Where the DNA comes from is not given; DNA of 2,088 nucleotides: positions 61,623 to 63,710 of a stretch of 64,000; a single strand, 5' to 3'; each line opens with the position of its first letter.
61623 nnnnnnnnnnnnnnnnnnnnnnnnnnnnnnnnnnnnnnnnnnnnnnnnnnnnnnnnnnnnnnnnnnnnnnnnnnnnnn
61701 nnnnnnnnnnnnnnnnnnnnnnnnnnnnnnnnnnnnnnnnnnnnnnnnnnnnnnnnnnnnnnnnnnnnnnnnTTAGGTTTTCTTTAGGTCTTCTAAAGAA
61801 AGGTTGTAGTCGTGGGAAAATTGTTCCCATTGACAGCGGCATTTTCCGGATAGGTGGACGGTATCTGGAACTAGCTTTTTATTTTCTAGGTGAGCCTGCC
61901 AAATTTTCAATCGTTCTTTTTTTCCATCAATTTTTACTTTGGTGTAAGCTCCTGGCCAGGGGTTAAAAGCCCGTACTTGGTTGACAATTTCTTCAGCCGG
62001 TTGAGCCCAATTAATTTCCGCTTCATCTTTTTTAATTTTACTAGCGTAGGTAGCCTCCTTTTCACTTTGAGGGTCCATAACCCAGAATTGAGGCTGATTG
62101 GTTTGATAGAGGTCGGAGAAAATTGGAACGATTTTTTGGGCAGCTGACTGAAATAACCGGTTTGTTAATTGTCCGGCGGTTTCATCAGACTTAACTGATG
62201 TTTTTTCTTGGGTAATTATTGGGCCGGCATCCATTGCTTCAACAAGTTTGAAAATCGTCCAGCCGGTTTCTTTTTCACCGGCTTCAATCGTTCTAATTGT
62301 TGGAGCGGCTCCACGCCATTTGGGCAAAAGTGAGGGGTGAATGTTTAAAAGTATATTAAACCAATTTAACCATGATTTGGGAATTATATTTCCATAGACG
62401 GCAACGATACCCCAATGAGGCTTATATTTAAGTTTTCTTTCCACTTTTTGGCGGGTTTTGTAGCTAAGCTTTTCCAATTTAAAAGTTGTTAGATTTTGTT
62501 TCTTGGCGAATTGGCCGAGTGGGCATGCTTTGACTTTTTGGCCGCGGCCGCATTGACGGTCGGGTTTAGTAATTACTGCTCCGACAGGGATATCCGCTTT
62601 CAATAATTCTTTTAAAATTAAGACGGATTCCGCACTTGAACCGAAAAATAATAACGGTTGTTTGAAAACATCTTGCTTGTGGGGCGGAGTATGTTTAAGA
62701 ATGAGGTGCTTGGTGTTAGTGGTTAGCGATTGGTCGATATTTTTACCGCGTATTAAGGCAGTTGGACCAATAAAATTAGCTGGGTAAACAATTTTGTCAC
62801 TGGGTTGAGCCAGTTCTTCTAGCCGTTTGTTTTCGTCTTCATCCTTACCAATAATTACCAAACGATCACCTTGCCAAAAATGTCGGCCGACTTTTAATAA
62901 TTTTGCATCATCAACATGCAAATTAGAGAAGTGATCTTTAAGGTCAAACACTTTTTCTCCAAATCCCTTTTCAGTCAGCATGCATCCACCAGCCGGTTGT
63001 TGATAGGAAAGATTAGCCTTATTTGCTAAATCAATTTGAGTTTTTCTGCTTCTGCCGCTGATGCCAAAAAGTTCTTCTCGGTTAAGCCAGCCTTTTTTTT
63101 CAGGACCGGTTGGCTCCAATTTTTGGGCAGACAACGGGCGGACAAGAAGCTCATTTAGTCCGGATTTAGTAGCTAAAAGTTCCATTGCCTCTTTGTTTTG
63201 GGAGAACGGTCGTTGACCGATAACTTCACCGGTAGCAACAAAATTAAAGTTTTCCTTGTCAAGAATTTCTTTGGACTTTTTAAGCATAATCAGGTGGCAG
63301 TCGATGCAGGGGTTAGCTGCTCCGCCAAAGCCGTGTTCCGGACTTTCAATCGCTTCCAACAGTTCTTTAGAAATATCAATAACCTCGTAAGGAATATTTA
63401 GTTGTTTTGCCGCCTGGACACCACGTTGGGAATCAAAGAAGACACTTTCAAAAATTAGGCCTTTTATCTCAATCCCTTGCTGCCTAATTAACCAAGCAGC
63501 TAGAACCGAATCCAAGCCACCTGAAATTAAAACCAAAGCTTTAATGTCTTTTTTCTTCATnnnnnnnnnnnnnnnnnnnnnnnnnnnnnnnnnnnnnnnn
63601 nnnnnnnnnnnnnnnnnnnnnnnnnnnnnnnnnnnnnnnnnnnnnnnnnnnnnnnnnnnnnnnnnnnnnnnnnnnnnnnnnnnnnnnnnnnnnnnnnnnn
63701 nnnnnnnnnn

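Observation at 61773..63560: PP-loop ATPase domain fused to methionyl-tRNA formyltransferase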

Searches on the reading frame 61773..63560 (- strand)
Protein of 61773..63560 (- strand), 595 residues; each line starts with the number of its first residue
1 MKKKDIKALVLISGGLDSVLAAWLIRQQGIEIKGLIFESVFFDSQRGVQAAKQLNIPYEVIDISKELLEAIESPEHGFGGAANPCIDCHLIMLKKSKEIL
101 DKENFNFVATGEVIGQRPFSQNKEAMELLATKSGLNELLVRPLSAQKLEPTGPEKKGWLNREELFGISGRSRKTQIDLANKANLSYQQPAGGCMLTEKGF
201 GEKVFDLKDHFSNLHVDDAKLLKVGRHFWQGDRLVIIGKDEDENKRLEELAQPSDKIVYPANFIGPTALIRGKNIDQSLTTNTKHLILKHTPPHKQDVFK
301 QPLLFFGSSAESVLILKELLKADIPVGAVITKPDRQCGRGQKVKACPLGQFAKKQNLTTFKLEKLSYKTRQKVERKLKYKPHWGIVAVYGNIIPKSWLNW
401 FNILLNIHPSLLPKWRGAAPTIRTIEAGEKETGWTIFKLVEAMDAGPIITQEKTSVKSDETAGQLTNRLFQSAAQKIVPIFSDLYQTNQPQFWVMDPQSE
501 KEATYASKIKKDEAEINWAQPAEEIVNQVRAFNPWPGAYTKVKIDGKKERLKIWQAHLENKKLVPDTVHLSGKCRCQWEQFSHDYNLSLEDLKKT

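Call 4: search_protein_families(library=pfam, proteins=[window:61773-63560:-], max_evalue=1)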
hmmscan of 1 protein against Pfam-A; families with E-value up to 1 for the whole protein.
window:61773-63560:- (595 aa): 10 families
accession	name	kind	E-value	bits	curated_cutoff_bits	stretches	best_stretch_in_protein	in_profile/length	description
PF00551.24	Formyl_trans_N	-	7.7e-32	110.9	26.1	1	307-474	9-174/181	Formyl transferase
PF02911.23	Formyl_trans_C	-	6.4e-16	58.8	21.1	1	508-562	1-51/100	Formyl transferase, C-terminal domain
PF03054.22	tRNA_Me_trans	-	1.2e-07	32.1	20.6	1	8-117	3-131/202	tRNA methyl transferase HUP domain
PF18297.6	NFACT-R_2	-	1.5e-06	28.7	26.9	1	225-280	1-57/104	NFACT protein RNA binding domain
PF02568.20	ThiI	-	1.7e-06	28.2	20.5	1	7-143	5-144/197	Thiamine biosynthesis protein (ThiI)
PF24167.1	DUF7411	-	8.8e-05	22.6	28.7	1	7-71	2-66/194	Family of unknown function (DUF7411)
PF06508.19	QueC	-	0.0085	16.1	22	1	7-40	1-34/210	Queuosine biosynthesis protein QueC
PF02540.23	NAD_synthase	-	0.15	11.6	21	1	3-66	15-84/242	NAD synthase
PF07537.17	CamS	-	0.18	11.4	25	0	499-531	127-159/316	CamS sex pheromone cAM373 precursor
PF19625.5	DUF6130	-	0.23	11.7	23.7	1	200-258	76-133/153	Family of unknown function (DUF6130)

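Call 5: search_protein_families(library=ncbifam, proteins=[window:61773-63560:-], max_evalue=1)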
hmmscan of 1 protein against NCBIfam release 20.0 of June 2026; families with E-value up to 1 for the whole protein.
window:61773-63560:- (595 aa): 18 families
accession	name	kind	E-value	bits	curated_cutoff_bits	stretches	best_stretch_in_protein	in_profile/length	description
TIGR00460.1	fmt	equivalog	1.2e-60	205.3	201.5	1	304-559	4-251/315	methionyl-tRNA formyltransferase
NF005998.1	PRK08125.1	equivalog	2.1e-29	102.4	777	1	316-561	16-250/649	bifunctional UDP-4-amino-4-deoxy-L-arabinose formyltransferase/UDP-glucuronic acid oxidase ArnA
NF005414.0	PRK06988.1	equivalog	3.7e-29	101.7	316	1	313-562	15-253/311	formyltransferase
TIGR00639.1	PurN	equivalog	5e-20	71.8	150.1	1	350-481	44-181/192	phosphoribosylglycinamide formyltransferase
TIGR00655.1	PurU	equivalog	8.6e-11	42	285.95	1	371-466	150-247/280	formyltetrahydrofolate deformylase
NF004684.0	PRK06027.1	subfamily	6.1e-10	39.3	223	1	377-466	162-252/286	formyltetrahydrofolate deformylase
NF005755.0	PRK07579.1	equivalog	2e-09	37.6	238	1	405-532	89-213/245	dTDP-4-amino-4,6-dideoxyglucose formyltransferase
NF001138.1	PRK00143.1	equivalog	2.1e-08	33.5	284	1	9-128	3-134/345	tRNA 2-thiouridine(34) synthase MnmA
TIGR00342.1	TIGR00342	equivalog_domain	3.9e-08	32.8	264.5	1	7-144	174-313/373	tRNA uracil 4-sulfurtransferase ThiI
NF006222.0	PRK08349.1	subfamily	7.4e-08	32.5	251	1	6-143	1-141/198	hypothetical protein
TIGR00420.1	trmU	equivalog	1.1e-07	31.1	236.95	1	8-114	3-127/351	tRNA 2-thiouridine(34) synthase MnmA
NF011258.0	PRK14664.1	equivalog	1.1e-06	28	680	1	1-112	1-116/362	tRNA 2-thiouridine(34) synthase MnmA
NF011155.0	PRK14561.1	equivalog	2.3e-05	24.2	207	1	7-71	2-66/195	hypothetical protein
TIGR04344.1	ovoA_Nterm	equivalog_domain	0.0055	15.6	400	1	483-553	261-331/444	5-histidylcysteine sulfoxide synthase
NF049949.1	tRNAsynTtuAPyrococ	equivalog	0.018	14.2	450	1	2-71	44-118/292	tRNA-5-methyluridine(54) 2-sulfurtransferase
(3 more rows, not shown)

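Call 6: search_solved_structures(query=window:61773-63560:-, max_evalue=0.01, show_alignments=2)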
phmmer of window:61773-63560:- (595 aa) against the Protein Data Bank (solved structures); distinct sequences matched with E-value up to 0.01: 70 (the best 60 are shown).
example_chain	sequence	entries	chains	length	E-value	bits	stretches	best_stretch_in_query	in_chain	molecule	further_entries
3tqq_A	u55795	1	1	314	2.3e-42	148.5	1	303-562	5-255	Methionyl-tRNA formyltransferase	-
3q0i_A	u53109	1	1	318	1.2e-36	129.6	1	304-564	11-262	Methionyl-tRNA formyltransferase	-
5uai_A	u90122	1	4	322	2.4e-36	128.6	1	303-542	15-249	Methionyl-tRNA formyltransferase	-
1fmt_A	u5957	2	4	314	7e-36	127.1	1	304-559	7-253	METHIONYL-TRNA FMET FORMYLTRANSFERASE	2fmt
4iqf_A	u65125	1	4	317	8.2e-36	126.9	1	303-542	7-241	Methionyl-tRNA formyltransferase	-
3r8x_A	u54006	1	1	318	5.8e-34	120.8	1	304-558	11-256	Methionyl-tRNA formyltransferase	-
7rlu_A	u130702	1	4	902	2.7e-20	75.6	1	327-542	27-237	Cytosolic 10-formyltetrahydrofolate dehydrogenase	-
7rlt_A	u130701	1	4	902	2.7e-20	75.6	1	327-542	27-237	Cytosolic 10-formyltetrahydrofolate dehydrogenase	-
2bw0_A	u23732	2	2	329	3.1e-20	75.4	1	326-566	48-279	10-FORMYLTETRAHYDROFOLATE DEHYDROGENASE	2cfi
1s3i_A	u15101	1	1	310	3.2e-20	75.4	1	328-542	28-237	10-formyltetrahydrofolate dehydrogenase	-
8gjh_A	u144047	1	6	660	2.8e-18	69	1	404-556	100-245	Bifunctional polymyxin resistance protein ArnA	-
6pih_A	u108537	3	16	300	3.2e-18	68.8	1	318-556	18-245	Bifunctional polymyxin resistance protein ArnA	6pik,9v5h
1yrw_A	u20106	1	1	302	3.2e-18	68.8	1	318-556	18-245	protein ArnA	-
2bln_A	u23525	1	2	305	3.3e-18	68.7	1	318-556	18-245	PROTEIN YFBG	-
5j63_A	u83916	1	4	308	3.4e-18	68.7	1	317-556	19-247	Bifunctional polymyxin resistance protein ArnA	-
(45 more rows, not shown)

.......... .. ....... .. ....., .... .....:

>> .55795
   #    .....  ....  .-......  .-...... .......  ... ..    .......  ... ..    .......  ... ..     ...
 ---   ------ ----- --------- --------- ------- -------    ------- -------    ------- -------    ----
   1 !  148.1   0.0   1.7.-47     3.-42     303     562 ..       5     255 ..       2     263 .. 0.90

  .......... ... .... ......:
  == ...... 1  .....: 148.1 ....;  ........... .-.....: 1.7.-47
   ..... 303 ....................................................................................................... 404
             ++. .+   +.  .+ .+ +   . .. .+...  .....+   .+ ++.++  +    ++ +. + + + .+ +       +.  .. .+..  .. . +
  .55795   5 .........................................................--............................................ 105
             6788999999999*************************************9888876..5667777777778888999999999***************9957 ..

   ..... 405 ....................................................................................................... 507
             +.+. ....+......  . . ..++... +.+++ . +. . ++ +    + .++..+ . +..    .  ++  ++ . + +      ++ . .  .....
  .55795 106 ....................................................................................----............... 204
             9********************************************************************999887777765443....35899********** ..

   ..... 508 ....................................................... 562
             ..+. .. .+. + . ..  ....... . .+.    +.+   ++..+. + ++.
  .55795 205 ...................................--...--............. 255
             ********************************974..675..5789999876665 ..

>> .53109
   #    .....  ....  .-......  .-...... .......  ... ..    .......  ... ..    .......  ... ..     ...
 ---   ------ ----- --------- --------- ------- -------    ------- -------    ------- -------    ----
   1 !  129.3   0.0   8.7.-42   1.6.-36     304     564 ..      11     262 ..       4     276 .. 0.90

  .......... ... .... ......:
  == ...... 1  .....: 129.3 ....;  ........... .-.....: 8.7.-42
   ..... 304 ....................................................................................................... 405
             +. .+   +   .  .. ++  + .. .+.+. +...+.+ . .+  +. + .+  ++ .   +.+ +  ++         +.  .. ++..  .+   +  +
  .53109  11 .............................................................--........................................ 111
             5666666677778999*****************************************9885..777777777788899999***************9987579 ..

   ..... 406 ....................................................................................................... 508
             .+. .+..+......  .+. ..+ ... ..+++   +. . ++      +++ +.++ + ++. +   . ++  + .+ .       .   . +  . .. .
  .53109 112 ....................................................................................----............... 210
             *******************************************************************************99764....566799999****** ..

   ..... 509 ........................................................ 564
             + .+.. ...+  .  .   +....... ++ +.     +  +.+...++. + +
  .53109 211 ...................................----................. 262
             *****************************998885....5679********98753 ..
